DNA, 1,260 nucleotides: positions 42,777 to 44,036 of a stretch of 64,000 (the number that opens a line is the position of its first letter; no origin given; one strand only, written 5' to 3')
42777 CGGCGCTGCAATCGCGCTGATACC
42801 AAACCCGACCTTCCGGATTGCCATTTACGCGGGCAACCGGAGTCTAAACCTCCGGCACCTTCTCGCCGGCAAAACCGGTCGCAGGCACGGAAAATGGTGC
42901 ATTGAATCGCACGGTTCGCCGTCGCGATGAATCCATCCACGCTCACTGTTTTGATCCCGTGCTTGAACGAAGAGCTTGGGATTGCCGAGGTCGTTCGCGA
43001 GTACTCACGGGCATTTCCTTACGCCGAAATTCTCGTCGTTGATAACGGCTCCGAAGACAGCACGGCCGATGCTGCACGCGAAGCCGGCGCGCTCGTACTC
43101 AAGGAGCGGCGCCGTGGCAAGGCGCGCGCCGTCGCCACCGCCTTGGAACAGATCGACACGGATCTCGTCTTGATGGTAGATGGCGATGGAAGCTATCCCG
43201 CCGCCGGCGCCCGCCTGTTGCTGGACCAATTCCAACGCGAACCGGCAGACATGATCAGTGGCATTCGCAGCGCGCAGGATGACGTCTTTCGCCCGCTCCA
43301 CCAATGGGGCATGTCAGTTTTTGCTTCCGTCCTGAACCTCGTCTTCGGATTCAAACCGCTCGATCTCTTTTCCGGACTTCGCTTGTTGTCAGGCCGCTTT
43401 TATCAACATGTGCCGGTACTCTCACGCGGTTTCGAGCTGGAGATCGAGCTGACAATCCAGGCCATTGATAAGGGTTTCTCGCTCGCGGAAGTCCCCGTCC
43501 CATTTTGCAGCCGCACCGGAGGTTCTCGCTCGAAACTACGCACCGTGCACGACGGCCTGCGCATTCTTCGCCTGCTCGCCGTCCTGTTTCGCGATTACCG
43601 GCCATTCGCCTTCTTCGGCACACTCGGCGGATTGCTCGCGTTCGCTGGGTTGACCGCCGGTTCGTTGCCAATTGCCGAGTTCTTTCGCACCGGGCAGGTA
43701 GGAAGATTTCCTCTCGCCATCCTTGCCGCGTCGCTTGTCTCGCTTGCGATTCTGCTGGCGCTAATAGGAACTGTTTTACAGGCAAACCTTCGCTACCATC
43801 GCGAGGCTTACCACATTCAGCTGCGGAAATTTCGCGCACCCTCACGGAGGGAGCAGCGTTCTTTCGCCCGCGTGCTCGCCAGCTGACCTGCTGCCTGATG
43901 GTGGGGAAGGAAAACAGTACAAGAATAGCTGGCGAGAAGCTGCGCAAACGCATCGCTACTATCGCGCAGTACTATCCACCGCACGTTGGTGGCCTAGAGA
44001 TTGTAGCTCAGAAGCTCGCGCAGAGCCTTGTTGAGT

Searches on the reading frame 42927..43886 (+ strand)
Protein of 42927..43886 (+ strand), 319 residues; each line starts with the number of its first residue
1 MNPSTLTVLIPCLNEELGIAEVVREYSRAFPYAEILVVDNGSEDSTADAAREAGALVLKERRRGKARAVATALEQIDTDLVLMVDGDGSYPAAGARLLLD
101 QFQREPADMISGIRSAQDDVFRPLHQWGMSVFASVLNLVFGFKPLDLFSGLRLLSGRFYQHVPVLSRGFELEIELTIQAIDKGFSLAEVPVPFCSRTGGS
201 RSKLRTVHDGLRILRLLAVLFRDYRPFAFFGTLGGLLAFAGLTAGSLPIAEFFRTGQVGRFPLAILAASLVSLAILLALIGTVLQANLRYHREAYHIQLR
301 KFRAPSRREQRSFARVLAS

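Call 7: search_protein_families(library=pfam, proteins=[window:42927-43886:+], max_evalue=0.1)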
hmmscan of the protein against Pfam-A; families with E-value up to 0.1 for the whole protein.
window:42927-43886:+ (319 aa): 3 families
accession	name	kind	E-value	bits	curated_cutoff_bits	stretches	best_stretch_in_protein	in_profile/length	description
PF00535.33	Glycos_transf_2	-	3.9e-17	63.1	23.3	1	7-124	1-125/168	Glycosyl transferase family 2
PF13641.12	Glyco_tranf_2_3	-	9.8e-10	39.3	27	1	3-112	1-121/230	Glycosyltransferase like family 2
PF13704.12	Glyco_tranf_2_4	-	0.0021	18.9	27.5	1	14-87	2-81/98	Glycosyl transferase family 2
